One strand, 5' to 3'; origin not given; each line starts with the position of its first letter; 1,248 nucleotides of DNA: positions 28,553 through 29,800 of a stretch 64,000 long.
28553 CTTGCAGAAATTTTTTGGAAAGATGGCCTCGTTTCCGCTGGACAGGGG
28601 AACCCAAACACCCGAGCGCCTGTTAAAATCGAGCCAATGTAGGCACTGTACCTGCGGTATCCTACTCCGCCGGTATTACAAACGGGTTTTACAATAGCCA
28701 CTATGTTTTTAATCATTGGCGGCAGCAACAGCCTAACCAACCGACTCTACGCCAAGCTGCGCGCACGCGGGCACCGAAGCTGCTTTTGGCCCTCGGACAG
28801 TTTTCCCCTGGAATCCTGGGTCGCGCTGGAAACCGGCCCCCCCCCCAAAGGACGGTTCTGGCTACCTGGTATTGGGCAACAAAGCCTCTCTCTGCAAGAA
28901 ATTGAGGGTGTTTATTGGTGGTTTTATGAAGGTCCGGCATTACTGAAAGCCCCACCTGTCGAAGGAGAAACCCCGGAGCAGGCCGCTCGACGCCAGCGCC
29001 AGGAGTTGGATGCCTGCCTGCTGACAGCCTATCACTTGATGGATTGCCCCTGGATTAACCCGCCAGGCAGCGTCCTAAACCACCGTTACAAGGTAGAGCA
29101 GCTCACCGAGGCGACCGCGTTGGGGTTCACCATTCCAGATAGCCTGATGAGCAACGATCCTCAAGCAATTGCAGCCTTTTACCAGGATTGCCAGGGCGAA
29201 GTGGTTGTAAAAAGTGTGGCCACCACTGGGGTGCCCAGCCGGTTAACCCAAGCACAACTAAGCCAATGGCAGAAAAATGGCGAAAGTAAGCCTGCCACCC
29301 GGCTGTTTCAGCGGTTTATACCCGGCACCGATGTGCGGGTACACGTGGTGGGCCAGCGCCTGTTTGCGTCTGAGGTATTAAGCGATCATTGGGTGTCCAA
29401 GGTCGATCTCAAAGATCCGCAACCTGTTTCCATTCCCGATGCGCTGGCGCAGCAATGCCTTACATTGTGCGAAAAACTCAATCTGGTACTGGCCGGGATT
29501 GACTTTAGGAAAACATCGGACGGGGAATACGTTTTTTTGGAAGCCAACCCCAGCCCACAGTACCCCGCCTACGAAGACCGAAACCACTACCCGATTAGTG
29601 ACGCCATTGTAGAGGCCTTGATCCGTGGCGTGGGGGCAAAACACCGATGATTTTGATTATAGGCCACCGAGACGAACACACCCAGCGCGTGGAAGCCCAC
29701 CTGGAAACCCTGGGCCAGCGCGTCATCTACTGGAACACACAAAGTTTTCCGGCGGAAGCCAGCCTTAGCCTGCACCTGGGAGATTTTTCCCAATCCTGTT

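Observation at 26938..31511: Microviridin-like graspetide (omega-ester/amide RiPP) biosynthetic locus: multi-core precursor plus three ATP-grasp maturases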

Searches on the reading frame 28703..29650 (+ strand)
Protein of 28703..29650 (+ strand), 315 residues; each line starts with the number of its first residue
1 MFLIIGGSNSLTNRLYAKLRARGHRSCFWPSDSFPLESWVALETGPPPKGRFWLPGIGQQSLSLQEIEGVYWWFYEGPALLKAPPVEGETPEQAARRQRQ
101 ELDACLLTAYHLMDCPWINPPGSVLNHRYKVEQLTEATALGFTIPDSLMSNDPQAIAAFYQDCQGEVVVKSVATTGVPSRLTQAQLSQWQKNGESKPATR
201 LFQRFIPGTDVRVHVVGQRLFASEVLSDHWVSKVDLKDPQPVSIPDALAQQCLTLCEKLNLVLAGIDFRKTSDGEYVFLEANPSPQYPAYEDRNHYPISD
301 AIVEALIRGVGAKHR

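Call 3: search_protein_families(library=pfam, proteins=[window:28703-29650:+], max_evalue=0.01)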
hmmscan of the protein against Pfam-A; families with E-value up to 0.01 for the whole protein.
window:28703-29650:+ (315 aa): 1 family
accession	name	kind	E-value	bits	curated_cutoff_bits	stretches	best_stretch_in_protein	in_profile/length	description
PF08443.16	RimK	-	0.0006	19.9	21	1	143-304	17-186/188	RimK-like ATP-grasp domain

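Call 4: search_protein_families(library=ncbifam, proteins=[window:28703-29650:+], max_evalue=0.01)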
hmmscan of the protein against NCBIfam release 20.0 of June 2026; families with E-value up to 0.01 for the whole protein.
window:28703-29650:+ (315 aa): 9 families
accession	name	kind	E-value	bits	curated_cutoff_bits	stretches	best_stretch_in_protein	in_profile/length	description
TIGR04187.1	GRASP_SAV_5884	subfamily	7.3e-34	117.4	350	1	60-306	59-311/312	ATP-grasp ribosomal peptide maturase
TIGR04185.1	ATPgraspMvdC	equivalog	4.4e-25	88.5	425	1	14-307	15-317/318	MvdC family ATP-grasp ribosomal peptide maturase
TIGR04184.1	ATPgraspMvdD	equivalog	2.1e-21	76.4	475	1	9-307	10-320/321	MvdD family ATP-grasp ribosomal peptide maturase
TIGR00768.1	rimK_fam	subfamily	4.3e-13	49.3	143.4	1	105-304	63-274/276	RimK family alpha-L-glutamate ligase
NF040720.1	MptN_Meth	equivalog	8.6e-08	31.6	350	1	116-306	88-290/291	tetrahydromethanopterin:alpha-L-glutamate ligase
TIGR04192.1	GRASP_w_spasm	equivalog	1e-07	31.6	230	1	129-302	126-314/318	grasp-with-spasm system ATP-grasp peptide maturase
TIGR02144.1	LysX_arch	equivalog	6.9e-06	25.4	275.6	1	193-307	158-276/281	lysine biosynthesis protein LysX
TIGR03103.1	trio_acet_GNAT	equivalog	0.00016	20.3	569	0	139-225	307-396/547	N-acetylglutaminylglutamine synthetase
NF005315.0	PRK06849.1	equivalog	0.00052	19.1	406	1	130-216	117-204/389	hypothetical protein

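Call 6: search_solved_structures(query=window:28703-29650:+, max_evalue=0.001)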
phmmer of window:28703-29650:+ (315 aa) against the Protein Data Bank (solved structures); distinct sequences matched with E-value up to 0.001: 5.
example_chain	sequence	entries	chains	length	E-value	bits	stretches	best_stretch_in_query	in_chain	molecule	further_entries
5ig8_A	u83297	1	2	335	7.3e-18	68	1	14-314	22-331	ATP grasp ligase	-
7drm_A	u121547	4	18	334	3.1e-17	66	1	5-308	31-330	ATP-grasp domain-containing protein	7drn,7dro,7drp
5ig9_A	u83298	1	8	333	1.8e-16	63.4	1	17-314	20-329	ATP grasp ligase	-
7m4s_A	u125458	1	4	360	3.9e-11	45.9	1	115-308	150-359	AMdnB protein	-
9bou_A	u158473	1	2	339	6.5e-10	41.9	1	114-309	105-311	MvdD-like pre-ATP grasp domain-containing protein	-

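Call 36: search_protein_representatives(protein=window:28703-29650:+)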
Query: 315 residues. Proteins with E-value up to 0.001 (for the whole library): 6228; up to 1e-10: 2353; up to 1e-30: 26. The best 150 are listed.
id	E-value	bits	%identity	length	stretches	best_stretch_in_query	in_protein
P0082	1.9e-94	332.9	52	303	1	1-309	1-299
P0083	5.7e-74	265.6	48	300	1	1-310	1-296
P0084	1.3e-57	211.9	39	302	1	1-309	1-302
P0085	3.9e-50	187.3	37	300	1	1-307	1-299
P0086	2.6e-49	184.6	35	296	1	1-309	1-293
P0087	2.6e-46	174.7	36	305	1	1-302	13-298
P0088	4.0e-42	160.9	34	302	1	1-309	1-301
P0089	3.9e-41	157.7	36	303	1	3-306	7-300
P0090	8.2e-41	156.6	35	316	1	1-311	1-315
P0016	9.3e-41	156.4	35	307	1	3-306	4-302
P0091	4.0e-39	151.1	32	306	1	2-307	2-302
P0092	5.0e-39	150.7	37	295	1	1-306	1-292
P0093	1.8e-38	148.9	32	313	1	14-307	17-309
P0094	9.4e-37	143.3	32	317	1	3-309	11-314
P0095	1.1e-36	143.1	33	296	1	1-306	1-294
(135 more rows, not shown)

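Call 43: find_encoding_contigs(protein=P0083, flank=8000, max_places=3)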
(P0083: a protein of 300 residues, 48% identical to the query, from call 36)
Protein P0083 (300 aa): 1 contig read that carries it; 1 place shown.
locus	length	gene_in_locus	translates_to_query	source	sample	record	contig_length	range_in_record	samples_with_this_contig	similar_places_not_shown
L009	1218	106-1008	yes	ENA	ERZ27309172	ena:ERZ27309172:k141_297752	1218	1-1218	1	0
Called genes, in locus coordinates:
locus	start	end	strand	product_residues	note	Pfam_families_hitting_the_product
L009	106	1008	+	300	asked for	-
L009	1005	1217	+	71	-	?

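Call 44: find_related_loci(query=A1, collection=genome_contigs, flank=8000)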
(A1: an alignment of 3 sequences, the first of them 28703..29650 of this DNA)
Query A1 (315 aa) in genome_contigs; peptide patterns used: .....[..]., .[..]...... (x = any residue, [..] = any of these).
333 stretches matched a pattern; 247 encode a relative of the query (tblastn E <= 1e-3); the best 80 are kept; 80 distinct loci.
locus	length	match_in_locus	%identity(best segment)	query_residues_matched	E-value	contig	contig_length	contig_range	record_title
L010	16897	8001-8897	50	1-309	5e-99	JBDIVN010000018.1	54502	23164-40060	MAG: Vampirovibrionales bacterium isolate Bin_14 NODE_312_length_54502_cov_9.471706, whole genome shotgun sequence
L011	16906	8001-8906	37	3-309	2e-52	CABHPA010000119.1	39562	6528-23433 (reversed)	MAG: Candidatus Melainabacteria bacterium isolate Melainabacteria_sp_nbed3b74 genome assembly, contig: NODE_2785_length_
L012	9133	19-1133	34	3-309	5e-46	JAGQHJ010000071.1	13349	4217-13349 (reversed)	MAG: Cyanobacteria bacterium HKST-UBA04 NODE_72_length_13349_cov_4.002788, whole genome shotgun sequence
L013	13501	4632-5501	34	2-299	2e-40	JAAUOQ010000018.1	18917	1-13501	MAG: Leptolyngbyaceae cyanobacterium CRU_2_3 NODE_624_length_18917_cov_1.74433, whole genome shotgun sequence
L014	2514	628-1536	31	1-307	1e-38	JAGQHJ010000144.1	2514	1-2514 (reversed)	MAG: Cyanobacteria bacterium HKST-UBA04 NODE_145_length_2514_cov_4.358638, whole genome shotgun sequence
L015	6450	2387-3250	31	18-310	3e-37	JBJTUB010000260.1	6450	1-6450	MAG: Vampirovibrionales bacterium isolate samp_4445_VAMB_521 samp_4445_779257, whole genome shotgun sequence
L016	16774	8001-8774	33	50-315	5e-37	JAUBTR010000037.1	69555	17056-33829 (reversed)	Microcoleus sp. BR0-C5 NODE_87_length_69555_cov_44.483390, whole genome shotgun sequence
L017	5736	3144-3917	33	50-315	4e-36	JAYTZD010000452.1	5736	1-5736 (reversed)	MAG: Oscillatoriales bacterium isolate GFS_6261 GFS_6261_451, whole genome shotgun sequence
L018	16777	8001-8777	32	49-315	6e-36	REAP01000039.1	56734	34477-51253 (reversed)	MAG: Oscillatoriales cyanobacterium isolate PH2015_01U_44_212 PH2015_01U_scaffold_115, whole genome shotgun sequence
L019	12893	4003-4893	34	3-307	5e-36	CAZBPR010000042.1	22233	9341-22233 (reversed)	MAG TPA_asm: uncultured Dactylococcopsis sp. isolate SRP141376_co5_277 genome assembly, contig: NODE_5589_length_22233_c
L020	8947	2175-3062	32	2-306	1e-35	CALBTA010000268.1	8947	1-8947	MAG TPA_asm: uncultured Planctomycetaceae bacterium isolate SRR7515932_bin.127_CONCOCT_v1.1_MAG genome assembly, contig:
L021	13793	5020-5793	33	50-315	2e-35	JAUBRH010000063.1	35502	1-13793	Microcoleus sp. N9_A2 NODE_140_length_35502_cov_67.921637, whole genome shotgun sequence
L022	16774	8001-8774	33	50-315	3e-35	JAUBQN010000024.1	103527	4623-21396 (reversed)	Microcoleus sp. Pol14C6 NODE_67_length_103527_cov_23.238859, whole genome shotgun sequence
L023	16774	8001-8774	33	50-315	5e-35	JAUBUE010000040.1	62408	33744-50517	Microcoleus sp. B3-D7 NODE_121_length_62408_cov_26.722819, whole genome shotgun sequence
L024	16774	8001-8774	32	50-315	2e-34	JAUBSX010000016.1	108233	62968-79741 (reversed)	Microcoleus sp. F4-D5 NODE_28_length_108233_cov_27.636081, whole genome shotgun sequence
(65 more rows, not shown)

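Call 47: find_related_loci(query=A1, collection=metagenome_contigs, flank=6000)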
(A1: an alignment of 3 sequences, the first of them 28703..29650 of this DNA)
Query A1 (315 aa) in metagenome_contigs; peptide patterns used: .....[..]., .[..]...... (x = any residue, [..] = any of these).
283 stretches matched a pattern; 186 encode a relative of the query (tblastn E <= 1e-3); the best 80 are kept; 80 distinct loci.
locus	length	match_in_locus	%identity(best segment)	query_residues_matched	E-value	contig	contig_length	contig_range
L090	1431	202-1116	33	3-308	1e-49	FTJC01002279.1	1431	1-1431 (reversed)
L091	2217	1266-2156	34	2-307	2e-37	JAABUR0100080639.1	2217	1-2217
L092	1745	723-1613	33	2-307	6e-38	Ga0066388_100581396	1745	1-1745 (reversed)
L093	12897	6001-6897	32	3-306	2e-36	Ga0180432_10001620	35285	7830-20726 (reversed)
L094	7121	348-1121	32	50-315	3e-36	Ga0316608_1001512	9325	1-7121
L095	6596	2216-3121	30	3-309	3e-35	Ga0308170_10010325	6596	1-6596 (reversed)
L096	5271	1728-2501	31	50-315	3e-35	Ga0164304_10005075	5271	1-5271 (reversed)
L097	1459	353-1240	34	2-306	8e-36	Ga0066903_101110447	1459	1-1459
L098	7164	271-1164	31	3-309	5e-35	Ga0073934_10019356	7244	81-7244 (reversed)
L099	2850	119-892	31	50-315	2e-34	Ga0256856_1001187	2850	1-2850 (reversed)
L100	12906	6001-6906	30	3-309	5e-34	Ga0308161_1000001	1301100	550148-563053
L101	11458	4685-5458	31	50-315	2e-34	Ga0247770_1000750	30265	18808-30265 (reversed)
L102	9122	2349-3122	31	50-315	4e-34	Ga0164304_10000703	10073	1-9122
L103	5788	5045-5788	31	60-313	5e-34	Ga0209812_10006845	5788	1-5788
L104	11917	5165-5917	32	50-308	6e-34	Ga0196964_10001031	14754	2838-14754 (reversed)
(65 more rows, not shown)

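Call 77: list_cluster_members(proteins=[P0001, P0013, window:28703-29650:+, window:29647-30591:+])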
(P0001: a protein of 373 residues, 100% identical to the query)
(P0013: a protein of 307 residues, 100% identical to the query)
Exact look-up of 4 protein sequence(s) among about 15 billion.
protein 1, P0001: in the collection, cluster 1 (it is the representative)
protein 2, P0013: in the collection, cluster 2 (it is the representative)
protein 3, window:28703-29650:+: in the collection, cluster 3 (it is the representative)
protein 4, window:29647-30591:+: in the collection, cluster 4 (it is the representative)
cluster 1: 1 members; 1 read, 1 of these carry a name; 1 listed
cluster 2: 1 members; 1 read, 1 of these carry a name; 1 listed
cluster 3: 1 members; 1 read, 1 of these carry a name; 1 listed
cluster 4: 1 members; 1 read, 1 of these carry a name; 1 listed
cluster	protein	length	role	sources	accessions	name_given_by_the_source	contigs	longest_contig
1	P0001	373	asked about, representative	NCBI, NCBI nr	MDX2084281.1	MAG: hypothetical protein SFZ03_02705 [Candidatus Melainabacteria bacterium] | hypothetical protein [Candidatus Melainabacteria bacterium]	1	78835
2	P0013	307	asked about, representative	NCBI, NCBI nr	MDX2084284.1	MAG: hypothetical protein SFZ03_02720 [Candidatus Melainabacteria bacterium] | hypothetical protein [Candidatus Melainabacteria bacterium]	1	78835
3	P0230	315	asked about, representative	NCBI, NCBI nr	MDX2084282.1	MAG: hypothetical protein SFZ03_02710 [Candidatus Melainabacteria bacterium] | hypothetical protein [Candidatus Melainabacteria bacterium]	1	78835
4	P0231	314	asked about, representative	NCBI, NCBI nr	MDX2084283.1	MAG: hypothetical protein SFZ03_02715 [Candidatus Melainabacteria bacterium] | hypothetical protein [Candidatus Melainabacteria bacterium]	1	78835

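Call 84: predict_structure(alignment_id=A2)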
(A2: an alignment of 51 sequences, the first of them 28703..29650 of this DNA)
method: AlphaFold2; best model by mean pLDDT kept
length: 315 residues; sequences in the alignment: 51
mean_pLDDT: 92.6   pTM: 0.90
mean pLDDT of the five models: 92.6, 91.6, 91.6, 91.6, 91.4
residues with pLDDT >= 90: 260; 70-90: 40; 50-70: 14; < 50: 1
segments of 3 or more residues with pLDDT < 50: none
pLDDT, mean of each block of 10 residues (from residue 1): 92 96 96 94 95 92 96 91 93 94 95 95 91 96 98 95 97 85 93 80 96 98 82 66 98 97 97 97 94 97 96 70
secondary structure, 60 per line:
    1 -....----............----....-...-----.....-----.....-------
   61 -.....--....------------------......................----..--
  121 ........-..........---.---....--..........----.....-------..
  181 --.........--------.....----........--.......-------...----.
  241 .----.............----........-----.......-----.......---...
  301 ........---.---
elements in order: E2-5 H10-21 E26-29 E39-43 E49-53 E69-72 H91-112 H121-128 H130-139 E147-150 H153-162 E167-171 H183-191 E200-204 E209-216 E219-225 H246-258 E263-270 E276-282 H288-294 H298-308

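Call 87: fold_search(model_id=the predicted structure, library=pdb)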
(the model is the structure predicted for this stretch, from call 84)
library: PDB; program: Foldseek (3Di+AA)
matches with E <= 10: 1229; with E <= 0.001: 716
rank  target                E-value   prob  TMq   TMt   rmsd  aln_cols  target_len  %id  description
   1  5ig9_B                1.1e-25  1.00  0.79  0.82   4.1       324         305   24  Crystal structure of macrocyclase MdnC bound with precursor peptide MdnA from Microcystis aeruginosa MRC (released 2016-09-21)
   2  5ig9_C                2.1e-25  1.00  0.80  0.80   4.7       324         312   25  Crystal structure of macrocyclase MdnC bound with precursor peptide MdnA from Microcystis aeruginosa MRC (released 2016-09-21)
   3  5ig9_A                2.5e-25  1.00  0.80  0.79   4.7       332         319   24  Crystal structure of macrocyclase MdnC bound with precursor peptide MdnA from Microcystis aeruginosa MRC (released 2016-09-21)
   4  5ig9_E                2.8e-25  1.00  0.81  0.82   4.1       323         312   25  Crystal structure of macrocyclase MdnC bound with precursor peptide MdnA from Microcystis aeruginosa MRC (released 2016-09-21)
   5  5ig9_D                3.0e-25  1.00  0.81  0.83   3.5       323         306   25  Crystal structure of macrocyclase MdnC bound with precursor peptide MdnA from Microcystis aeruginosa MRC (released 2016-09-21)
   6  5ig9_H                3.0e-25  1.00  0.80  0.81   3.8       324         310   25  Crystal structure of macrocyclase MdnC bound with precursor peptide MdnA from Microcystis aeruginosa MRC (released 2016-09-21)
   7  5ig9_G                3.2e-25  1.00  0.79  0.80   5.4       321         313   25  Crystal structure of macrocyclase MdnC bound with precursor peptide MdnA from Microcystis aeruginosa MRC (released 2016-09-21)
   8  5ig9_F                1.7e-24  1.00  0.79  0.82   4.1       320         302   25  Crystal structure of macrocyclase MdnC bound with precursor peptide MdnA from Microcystis aeruginosa MRC (released 2016-09-21)
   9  7m4s_A                3.5e-24  1.00  0.74  0.75   5.8       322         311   21  Crystal structure of macrocyclase AMdnB from Anabaena sp. PCC 7120 (released 2021-11-03)
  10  7m4s_B                7.1e-24  1.00  0.74  0.75   4.4       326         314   20  Crystal structure of macrocyclase AMdnB from Anabaena sp. PCC 7120 (released 2021-11-03)
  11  7mgv_A                1.3e-23  1.00  0.77  0.73   5.3       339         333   18  Chryseobacterium gregarium RiPP-associated ATP-grasp ligase in complex with ADP, and a leader and core peptide (released 2021-06-23)
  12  9bou_A                3.0e-23  1.00  0.74  0.79   4.4       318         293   23  Crystal structure of ATP-grasp ligase PruB from Streptomyces coelicolor A3(2) (released 2024-12-18)
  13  7m4s_D                1.0e-22  1.00  0.76  0.82   3.5       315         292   21  Crystal structure of macrocyclase AMdnB from Anabaena sp. PCC 7120 (released 2021-11-03)
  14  7m4s_C                2.5e-22  1.00  0.74  0.78   5.0       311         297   21  Crystal structure of macrocyclase AMdnB from Anabaena sp. PCC 7120 (released 2021-11-03)
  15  5ig8_A                7.5e-22  1.00  0.75  0.76   4.1       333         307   24  Crystal structure of macrocyclase MdnB from Microcystis aeruginosa MRC (released 2016-09-21)
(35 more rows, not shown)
